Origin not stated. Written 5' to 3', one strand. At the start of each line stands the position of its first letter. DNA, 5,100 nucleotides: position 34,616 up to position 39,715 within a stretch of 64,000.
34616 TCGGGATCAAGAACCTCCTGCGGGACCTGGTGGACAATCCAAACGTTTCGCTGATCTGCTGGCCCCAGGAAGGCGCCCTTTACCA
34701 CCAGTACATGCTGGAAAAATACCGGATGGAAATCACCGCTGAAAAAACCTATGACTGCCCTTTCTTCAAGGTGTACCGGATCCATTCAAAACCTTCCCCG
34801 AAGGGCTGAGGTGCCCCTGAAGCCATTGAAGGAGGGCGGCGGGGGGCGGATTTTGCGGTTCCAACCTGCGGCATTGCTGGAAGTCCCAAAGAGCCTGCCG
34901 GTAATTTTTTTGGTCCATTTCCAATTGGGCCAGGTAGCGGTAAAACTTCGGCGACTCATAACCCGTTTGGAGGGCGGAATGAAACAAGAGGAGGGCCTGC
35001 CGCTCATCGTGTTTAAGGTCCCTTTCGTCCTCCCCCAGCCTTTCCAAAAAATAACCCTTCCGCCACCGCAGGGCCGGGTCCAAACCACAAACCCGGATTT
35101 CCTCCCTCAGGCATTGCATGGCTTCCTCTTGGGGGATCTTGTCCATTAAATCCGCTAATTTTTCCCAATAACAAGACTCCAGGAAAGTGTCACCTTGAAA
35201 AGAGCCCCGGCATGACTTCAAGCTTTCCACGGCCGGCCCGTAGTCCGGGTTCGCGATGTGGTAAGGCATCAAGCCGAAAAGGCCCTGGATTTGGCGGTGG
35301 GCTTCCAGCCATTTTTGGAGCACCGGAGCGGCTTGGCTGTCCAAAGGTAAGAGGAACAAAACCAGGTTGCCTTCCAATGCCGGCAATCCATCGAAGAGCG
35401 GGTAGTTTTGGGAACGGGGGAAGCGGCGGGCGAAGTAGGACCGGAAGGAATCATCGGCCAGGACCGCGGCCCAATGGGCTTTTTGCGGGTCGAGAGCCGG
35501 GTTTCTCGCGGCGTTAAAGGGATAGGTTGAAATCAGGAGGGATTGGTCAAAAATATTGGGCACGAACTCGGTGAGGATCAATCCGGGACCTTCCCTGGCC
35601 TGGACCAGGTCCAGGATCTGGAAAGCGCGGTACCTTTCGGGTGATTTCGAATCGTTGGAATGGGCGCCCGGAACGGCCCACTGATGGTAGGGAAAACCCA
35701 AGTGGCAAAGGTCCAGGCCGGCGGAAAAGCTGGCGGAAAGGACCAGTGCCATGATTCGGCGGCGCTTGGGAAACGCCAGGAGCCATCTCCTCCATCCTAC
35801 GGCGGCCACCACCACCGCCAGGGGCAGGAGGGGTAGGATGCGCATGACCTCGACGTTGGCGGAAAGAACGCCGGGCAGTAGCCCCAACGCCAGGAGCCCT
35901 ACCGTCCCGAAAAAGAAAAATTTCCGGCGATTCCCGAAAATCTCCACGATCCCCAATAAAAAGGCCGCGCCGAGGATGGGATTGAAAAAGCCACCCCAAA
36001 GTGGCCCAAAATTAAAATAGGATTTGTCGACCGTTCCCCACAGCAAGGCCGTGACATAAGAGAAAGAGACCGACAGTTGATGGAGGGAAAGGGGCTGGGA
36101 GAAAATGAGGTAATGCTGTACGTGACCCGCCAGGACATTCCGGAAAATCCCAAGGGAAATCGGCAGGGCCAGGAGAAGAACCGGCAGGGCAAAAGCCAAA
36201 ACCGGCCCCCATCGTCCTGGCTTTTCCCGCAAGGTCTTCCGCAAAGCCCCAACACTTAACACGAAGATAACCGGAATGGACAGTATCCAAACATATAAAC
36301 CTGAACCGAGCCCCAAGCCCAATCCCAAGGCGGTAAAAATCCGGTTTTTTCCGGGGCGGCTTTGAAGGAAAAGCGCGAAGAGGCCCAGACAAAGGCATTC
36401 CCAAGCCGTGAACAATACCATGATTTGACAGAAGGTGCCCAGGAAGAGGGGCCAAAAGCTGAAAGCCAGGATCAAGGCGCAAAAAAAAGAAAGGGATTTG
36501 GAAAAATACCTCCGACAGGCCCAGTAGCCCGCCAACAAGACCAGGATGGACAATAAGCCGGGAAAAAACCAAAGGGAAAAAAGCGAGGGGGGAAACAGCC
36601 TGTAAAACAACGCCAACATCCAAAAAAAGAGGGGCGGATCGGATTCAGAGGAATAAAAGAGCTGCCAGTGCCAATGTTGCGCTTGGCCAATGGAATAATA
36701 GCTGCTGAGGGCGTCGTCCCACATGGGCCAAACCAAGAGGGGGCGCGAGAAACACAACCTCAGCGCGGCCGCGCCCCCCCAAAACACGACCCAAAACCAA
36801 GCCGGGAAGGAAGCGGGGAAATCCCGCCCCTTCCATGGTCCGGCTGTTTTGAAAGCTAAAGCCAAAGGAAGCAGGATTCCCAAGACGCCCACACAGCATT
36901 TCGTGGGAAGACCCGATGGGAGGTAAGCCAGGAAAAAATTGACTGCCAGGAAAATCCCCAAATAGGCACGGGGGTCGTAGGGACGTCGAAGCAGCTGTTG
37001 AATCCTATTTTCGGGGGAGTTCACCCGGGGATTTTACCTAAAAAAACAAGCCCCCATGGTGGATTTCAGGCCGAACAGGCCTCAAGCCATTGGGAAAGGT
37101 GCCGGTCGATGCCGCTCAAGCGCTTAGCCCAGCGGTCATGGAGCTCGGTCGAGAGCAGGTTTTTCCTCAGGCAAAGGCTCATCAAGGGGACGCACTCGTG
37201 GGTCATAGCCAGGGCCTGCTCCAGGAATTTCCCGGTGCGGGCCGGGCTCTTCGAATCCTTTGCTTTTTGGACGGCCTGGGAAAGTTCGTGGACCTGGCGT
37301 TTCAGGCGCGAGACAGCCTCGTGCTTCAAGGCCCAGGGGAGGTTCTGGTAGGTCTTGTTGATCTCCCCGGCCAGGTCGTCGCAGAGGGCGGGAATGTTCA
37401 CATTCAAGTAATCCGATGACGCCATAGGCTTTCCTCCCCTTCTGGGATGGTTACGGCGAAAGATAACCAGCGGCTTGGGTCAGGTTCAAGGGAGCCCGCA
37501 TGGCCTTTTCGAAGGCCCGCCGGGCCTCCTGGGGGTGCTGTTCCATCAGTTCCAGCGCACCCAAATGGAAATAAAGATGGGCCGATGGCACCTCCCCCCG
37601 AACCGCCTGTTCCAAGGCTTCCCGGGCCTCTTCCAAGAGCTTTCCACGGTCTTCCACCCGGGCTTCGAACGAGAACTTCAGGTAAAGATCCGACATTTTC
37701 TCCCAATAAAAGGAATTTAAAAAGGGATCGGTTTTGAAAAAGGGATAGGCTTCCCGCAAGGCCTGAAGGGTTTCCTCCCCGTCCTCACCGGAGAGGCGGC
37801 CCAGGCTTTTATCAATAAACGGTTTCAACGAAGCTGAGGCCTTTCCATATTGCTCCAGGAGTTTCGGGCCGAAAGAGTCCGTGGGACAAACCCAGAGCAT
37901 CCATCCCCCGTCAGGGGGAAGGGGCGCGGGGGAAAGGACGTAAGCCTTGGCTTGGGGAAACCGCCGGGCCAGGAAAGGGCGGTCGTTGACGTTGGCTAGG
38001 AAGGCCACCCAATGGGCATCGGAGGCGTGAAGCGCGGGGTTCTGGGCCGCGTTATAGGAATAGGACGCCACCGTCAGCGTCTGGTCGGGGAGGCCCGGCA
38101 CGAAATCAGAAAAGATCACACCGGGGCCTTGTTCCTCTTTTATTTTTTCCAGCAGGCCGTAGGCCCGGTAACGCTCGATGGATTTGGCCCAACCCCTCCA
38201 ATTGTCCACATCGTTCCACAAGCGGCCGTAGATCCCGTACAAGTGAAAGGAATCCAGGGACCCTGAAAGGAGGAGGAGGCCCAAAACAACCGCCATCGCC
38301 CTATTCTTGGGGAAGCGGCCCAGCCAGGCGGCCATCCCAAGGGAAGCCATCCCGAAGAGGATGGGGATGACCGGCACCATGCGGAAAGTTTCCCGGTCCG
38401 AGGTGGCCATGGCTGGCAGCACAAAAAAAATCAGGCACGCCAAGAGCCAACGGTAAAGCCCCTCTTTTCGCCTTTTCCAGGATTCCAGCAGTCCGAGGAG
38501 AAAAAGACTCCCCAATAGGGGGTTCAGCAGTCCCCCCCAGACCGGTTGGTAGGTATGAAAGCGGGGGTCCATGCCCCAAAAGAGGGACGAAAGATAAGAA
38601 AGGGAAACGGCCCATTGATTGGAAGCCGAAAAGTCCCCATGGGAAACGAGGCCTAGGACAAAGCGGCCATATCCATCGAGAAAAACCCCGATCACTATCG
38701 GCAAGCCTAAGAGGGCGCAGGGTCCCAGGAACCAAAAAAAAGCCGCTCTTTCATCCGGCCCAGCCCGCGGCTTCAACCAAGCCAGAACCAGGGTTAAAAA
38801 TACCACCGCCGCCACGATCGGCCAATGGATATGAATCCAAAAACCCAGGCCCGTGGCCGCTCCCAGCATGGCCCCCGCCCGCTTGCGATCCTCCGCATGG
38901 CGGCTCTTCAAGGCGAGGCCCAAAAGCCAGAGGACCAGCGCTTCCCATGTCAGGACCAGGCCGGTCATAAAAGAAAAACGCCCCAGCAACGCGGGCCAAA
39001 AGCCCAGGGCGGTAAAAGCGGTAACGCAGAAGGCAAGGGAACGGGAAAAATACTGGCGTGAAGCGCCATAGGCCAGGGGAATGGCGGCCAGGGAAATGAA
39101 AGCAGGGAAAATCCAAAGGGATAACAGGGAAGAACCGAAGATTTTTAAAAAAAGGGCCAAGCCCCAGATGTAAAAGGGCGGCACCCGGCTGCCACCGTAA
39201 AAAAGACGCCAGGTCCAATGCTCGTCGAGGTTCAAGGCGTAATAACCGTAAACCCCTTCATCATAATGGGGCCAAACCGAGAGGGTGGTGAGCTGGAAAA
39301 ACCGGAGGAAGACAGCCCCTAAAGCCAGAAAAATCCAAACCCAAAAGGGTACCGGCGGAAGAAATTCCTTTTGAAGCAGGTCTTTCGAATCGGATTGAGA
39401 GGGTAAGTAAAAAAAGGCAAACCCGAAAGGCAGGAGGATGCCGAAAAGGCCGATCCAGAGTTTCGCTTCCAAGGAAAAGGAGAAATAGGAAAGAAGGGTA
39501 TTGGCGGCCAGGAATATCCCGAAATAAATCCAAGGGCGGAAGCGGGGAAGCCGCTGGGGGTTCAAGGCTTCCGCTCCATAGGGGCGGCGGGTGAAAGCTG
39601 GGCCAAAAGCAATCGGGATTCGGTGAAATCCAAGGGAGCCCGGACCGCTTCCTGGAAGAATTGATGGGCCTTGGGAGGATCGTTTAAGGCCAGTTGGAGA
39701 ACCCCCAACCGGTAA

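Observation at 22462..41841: Array of six paralogous PMT/TMTC-like GT-C glycosyltransferases with TPR tails, coupled to the hpnCDE squalene genes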

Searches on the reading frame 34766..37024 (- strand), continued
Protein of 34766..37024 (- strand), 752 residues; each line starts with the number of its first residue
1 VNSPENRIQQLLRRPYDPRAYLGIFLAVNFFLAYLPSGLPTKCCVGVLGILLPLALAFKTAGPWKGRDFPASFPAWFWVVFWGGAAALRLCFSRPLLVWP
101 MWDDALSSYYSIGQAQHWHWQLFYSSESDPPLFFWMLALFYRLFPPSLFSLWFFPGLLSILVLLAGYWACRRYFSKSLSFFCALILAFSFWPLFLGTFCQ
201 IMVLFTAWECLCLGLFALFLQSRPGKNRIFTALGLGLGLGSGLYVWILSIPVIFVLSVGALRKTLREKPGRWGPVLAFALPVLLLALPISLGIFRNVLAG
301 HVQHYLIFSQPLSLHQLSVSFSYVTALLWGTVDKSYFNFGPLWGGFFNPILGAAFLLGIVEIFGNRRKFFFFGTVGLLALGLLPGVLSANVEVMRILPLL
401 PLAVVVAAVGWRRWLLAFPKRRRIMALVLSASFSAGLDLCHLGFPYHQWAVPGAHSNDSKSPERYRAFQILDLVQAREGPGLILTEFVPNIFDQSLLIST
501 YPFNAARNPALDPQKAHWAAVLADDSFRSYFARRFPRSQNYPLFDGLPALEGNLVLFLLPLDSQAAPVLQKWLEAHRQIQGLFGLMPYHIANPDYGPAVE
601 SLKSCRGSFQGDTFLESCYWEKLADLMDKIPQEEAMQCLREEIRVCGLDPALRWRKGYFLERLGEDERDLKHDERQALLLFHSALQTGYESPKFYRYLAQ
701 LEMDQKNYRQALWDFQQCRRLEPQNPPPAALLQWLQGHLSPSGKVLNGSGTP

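Call 70: search_protein_families(library=pfam, proteins=[L011:6805-7569:+, L011:7687-8322:+, L011:8319-8993:+, L011:9010-9915:+, L011:9922-10758:+, L011:11662-12900:+, L011:12905-13555:+, L044:4684-6114:+, L044:6114-7643:+, L009:15978-18284:-], max_evalue=0.001)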
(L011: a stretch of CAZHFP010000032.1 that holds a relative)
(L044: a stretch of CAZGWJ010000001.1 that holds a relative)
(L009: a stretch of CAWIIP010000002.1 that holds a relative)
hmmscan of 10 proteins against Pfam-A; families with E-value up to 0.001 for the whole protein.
L011:6805-7569:+ (254 aa): 1 family
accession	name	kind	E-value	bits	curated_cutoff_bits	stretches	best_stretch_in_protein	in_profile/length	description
PF08889.16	WbqC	-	3.2e-80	269.5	21.3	1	32-249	1-217/218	WbqC-like protein family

L011:7687-8322:+ (211 aa): 5 families
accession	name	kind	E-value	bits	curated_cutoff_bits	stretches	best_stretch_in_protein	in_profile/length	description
PF13649.12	Methyltransf_25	-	3.4e-07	31.3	27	1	57-112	1-57/97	Methyltransferase domain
PF13489.12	Methyltransf_23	-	1.5e-06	28.5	27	1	51-120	20-87/164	Methyltransferase domain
PF08241.18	Methyltransf_11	-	2.8e-05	25.1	21.2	1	58-111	1-52/95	Methyltransferase domain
PF08242.18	Methyltransf_12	-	8.4e-05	23.7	30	1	58-124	1-75/98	Methyltransferase domain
PF05175.20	MTS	-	0.0004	20.5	23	1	51-101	29-79/170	Methyltransferase small domain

L011:8319-8993:+ (224 aa): 2 families
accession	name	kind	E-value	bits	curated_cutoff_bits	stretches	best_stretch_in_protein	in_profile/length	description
PF00132.30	Hexapep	-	6.3e-17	60.9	27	3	128-162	2-36/36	Bacterial transferase hexapeptide (six repeats)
PF25084.1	LbH_EIF2B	-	8.6e-07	29.4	54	1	102-199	8-102/105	EIF2B subunit epsilon LbH domain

L011:9010-9915:+ (301 aa): 1 family
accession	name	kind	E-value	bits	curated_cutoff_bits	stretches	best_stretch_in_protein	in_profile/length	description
PF04041.19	Glyco_hydro_130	-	2.3e-05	24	26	1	175-252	62-142/320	beta-1,4-mannooligosaccharide phosphorylase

L011:9922-10758:+ (278 aa): 1 family
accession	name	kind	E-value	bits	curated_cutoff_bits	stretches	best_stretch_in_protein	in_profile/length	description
PF05721.19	PhyH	-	5.6e-20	73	22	1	25-213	2-211/213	Phytanoyl-CoA dioxygenase (PhyH)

L011:11662-12900:+ (412 aa): 5 families
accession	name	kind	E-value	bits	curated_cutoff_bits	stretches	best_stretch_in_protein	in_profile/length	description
PF01041.23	DegT_DnrJ_EryC1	-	1.9e-90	304.2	19.8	1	48-406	5-359/360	DegT/DnrJ/EryC1/StrS aminotransferase family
PF00155.27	Aminotran_1_2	-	2.3e-07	30.8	19.7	1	86-190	68-186/361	Aminotransferase class I and II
PF00266.25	Aminotran_5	-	5.6e-05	22.7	21.5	1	86-196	64-182/371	Aminotransferase class-V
PF01053.26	Cys_Met_Meta_PP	-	0.00014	21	27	1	82-191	66-175/381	Cys/Met metabolism PLP-dependent enzyme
PF01212.27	Beta_elim_lyase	-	0.00022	21.1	27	1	55-243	19-223/288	Beta-eliminating lyase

L011:12905-13555:+ (216 aa): 6 families
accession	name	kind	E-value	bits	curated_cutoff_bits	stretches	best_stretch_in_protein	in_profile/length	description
PF08241.18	Methyltransf_11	-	3.5e-12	47.3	21.2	1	45-149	1-95/95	Methyltransferase domain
PF13649.12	Methyltransf_25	-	8.6e-11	42.8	27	1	44-144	1-96/97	Methyltransferase domain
PF13489.12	Methyltransf_23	-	3.1e-07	30.7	27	1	39-188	21-156/164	Methyltransferase domain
PF13847.12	Methyltransf_31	-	3e-06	27.4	27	1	43-199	6-137/145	Methyltransferase domain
PF08242.18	Methyltransf_12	-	6.4e-06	27.3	30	1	45-146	1-97/98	Methyltransferase domain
PF01209.24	Ubie_methyltran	-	2.8e-05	24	20.1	1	97-151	100-153/233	ubiE/COQ5 methyltransferase family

L044:4684-6114:+ (476 aa): 0 families

L044:6114-7643:+ (509 aa): 1 family
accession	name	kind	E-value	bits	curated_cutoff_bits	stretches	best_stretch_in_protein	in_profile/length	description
PF00884.28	Sulfatase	-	5e-10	39.6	25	1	163-431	1-253/301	Sulfatase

L009:15978-18284:- (768 aa): 0 families

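Call 91: fold_search(model_id=the predicted structure, library=pdb)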
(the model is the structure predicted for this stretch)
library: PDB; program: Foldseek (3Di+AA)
matches with E <= 10: 1139; with E <= 0.001: 17
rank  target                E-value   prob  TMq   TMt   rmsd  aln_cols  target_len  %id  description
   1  5ezm                  1.6e-06  1.00  0.37  0.50  10.3       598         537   13  Crystal Structure of ArnT from Cupriavidus metallidurans in the apo state (released 2016-02-17)
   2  5f15                  2.1e-06  1.00  0.37  0.49  11.7       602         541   13  Crystal Structure of ArnT from Cupriavidus metallidurans bound to Undecaprenyl phosphate (released 2016-02-17)
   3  9s6u_A                2.8e-05  1.00  0.33  0.43  11.1       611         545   14  Ternary cryo-EM structure of human ALG9 with Dol25-PP-GlcNAc2Man8, Dol25-P-Man and Fab (released 2026-03-18)
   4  8pn9_A                4.9e-05  1.00  0.33  0.37  14.6       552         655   12  Structure of human oligosaccharyltransferase OST-A complex bound to NGI-1 (released 2024-05-08)
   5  9i5k_A                7.6e-05  1.00  0.33  0.47  11.7       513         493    9  Structure of the Chaetomium thermophilum Pmt4 homodimer (C2 symmetry) (released 2025-12-24)
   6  3waj                  1.0e-04  1.00  0.32  0.31  18.1       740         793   13  Crystal structure of the Archaeoglobus fulgidus oligosaccharyltransferase (O29867_ARCFU) complex with Zn and sulfate (released 2013-10-30)
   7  9s6t_A                1.4e-04  1.00  0.38  0.55  10.0       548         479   14  Ternary cryo-EM structure of chicken ALG12 with Dol25-PP-GlcNAc2Man7, Dol25-P-Man, and Fab (released 2026-03-18)
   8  8agb_A                1.6e-04  1.00  0.33  0.38  12.6       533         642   14  Structure of yeast oligosaccharylransferase complex with lipid-linked oligosaccharide bound (released 2022-12-07)
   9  8age_A                1.6e-04  1.00  0.32  0.36  12.4       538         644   14  Structure of yeast oligosaccharylransferase complex with acceptor peptide bound (released 2022-12-07)
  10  8agc_A                2.9e-04  1.00  0.34  0.36  13.4       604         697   12  Structure of yeast oligosaccharylransferase complex with lipid-linked oligosaccharide and non-acceptor peptide bound (released 2022-12-07)
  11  3wak                  3.6e-04  1.00  0.32  0.28  14.0       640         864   12  Crystal structure of the Archaeoglobus fulgidus oligosaccharyltransferase (O29867_ARCFU) in the apo form (released 2013-10-30)
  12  6s7o_A                3.7e-04  1.00  0.37  0.42  13.1       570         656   12  Cryo-EM structure of human oligosaccharyltransferase complex OST-A (released 2019-12-18)
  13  6p25_B                4.9e-04  1.00  0.25  0.27  11.7       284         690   16  Structure of S. cerevisiae protein O-mannosyltransferase Pmt1-Pmt2 complex bound to the sugar donor and a peptide acce (released 2019-07-10)
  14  5gmy_A                5.8e-04  1.00  0.33  0.30  13.1       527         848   13  Crystal structure of the Archaeoglobus fulgidus oligosaccharyltransferase (O29867_ARCFU) tethered with an acceptor pep (released 2017-02-01)
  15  6ezn_F                6.3e-04  1.00  0.36  0.41  12.6       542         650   14  Cryo-EM structure of the yeast oligosaccharyltransferase (OST) complex (released 2018-01-17)
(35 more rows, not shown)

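Call 96: search_protein_families(library=pfam, alignment_id=A6, max_evalue=0.00001)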
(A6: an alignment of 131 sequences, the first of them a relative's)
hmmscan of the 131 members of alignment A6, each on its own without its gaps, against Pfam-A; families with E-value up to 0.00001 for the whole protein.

A. member 1, L006:1821-2330:+ (170 aa): 0 families

B. families by the number of members that match (of 131 scanned): 152 families (the first 25 are shown)
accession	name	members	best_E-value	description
PF13860.13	FlgD_ig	8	1.5e-12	FlgD Ig-like domain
PF07719.23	TPR_2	8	2.6e-11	Tetratricopeptide repeat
PF04932.20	Wzy_C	6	1.8e-25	O-Antigen ligase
PF00691.25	OmpA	6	2e-23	OmpA family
PF01220.24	DHquinase_II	5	1.8e-60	Dehydroquinase class II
PF13432.12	TPR_16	5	1.6e-07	Tetratricopeptide repeat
PF13414.12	TPR_11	4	1.1e-08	TPR repeat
PF00515.34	TPR_1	4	1.4e-07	Tetratricopeptide repeat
PF14559.12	TPR_19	4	6.2e-07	Tetratricopeptide repeat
PF00724.26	Oxidored_FMN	3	2e-75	NADH:flavin oxidoreductase / NADH oxidase family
PF01547.30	SBP_bac_1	3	3.7e-33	Bacterial extracellular solute-binding protein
PF13416.11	SBP_bac_8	3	4.6e-31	Bacterial extracellular solute-binding protein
PF13450.12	NAD_binding_8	3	1e-11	NAD(P)-binding Rossmann-like domain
PF01266.30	DAO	3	2.9e-09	FAD dependent oxidoreductase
PF13181.12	TPR_8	3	3.3e-08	Tetratricopeptide repeat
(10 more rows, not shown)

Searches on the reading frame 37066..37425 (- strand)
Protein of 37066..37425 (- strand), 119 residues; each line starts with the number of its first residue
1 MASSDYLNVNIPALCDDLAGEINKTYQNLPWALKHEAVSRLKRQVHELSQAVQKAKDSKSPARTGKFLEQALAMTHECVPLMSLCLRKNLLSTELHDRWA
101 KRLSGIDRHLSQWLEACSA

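Call 8: search_protein_families(library=ncbifam, proteins=[window:37066-37425:-], max_evalue=0.01)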
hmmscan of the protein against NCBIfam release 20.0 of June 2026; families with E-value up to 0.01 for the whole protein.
window:37066-37425:- (119 aa): 1 family
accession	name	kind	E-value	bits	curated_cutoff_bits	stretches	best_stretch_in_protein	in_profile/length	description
NF033474.1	DivGenRetAVD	equivalog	0.00032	21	80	1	16-114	8-103/104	diversity-generating retroelement protein Avd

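Call 25: search_protein_families(library=pfam, proteins=[window:37066-37425:-], max_evalue=0.01)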
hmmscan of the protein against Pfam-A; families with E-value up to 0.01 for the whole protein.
window:37066-37425:- (119 aa): 2 families
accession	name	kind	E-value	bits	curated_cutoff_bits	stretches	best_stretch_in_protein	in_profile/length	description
PF05635.17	23S_rRNA_IVP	-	9.2e-05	23.1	33.8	1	16-111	10-105/106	23S rRNA-intervening sequence protein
PF00617.24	RasGEF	-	0.0077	16.6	23.1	1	32-98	95-165/181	RasGEF domain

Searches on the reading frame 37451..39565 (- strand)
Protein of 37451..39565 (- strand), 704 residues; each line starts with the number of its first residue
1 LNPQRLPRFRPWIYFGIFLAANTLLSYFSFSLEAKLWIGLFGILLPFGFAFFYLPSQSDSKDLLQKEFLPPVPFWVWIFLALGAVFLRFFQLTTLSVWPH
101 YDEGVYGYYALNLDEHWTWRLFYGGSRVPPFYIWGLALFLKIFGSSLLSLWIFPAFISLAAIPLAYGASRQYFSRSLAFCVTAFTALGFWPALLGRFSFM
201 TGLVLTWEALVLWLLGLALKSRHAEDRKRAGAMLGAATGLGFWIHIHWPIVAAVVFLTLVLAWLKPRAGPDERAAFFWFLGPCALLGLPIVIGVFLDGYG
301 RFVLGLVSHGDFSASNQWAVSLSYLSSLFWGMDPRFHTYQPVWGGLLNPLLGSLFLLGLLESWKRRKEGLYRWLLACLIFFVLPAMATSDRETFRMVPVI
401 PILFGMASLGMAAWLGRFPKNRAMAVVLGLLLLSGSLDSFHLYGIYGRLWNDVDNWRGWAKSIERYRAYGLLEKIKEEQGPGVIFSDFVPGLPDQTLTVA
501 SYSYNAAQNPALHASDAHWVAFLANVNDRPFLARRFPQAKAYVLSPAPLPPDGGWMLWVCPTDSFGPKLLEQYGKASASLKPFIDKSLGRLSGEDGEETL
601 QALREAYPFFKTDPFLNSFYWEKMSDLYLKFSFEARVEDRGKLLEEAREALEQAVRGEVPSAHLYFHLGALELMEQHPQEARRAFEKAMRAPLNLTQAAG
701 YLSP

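Call 4: search_protein_families(library=pfam, proteins=[window:37451-39565:-], max_evalue=1)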
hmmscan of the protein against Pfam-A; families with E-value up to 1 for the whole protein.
window:37451-39565:- (704 aa): 4 families
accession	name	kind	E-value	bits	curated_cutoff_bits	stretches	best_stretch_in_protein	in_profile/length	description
PF13231.12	PMT_2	-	1.6e-05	25.6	26.1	1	128-260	2-130/160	Dolichyl-phosphate-mannose-protein mannosyltransferase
PF07719.23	TPR_2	-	0.0057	17.1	27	1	663-690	2-29/34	Tetratricopeptide repeat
PF13424.12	TPR_12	-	0.0059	17.2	30.1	1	642-690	24-73/77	Tetratricopeptide repeat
PF13432.12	TPR_16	-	0.045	14.7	32.7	1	644-688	13-57/65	Tetratricopeptide repeat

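Call 5: search_protein_families(library=ncbifam, proteins=[window:37451-39565:-], max_evalue=1)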
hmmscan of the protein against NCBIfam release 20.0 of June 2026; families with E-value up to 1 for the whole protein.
window:37451-39565:- (704 aa): 1 family
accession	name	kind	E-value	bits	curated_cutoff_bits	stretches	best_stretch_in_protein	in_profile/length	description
NF041044.1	GIVxVP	domain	0.0013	18.7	35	1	396-437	12-52/57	GIVxVP protein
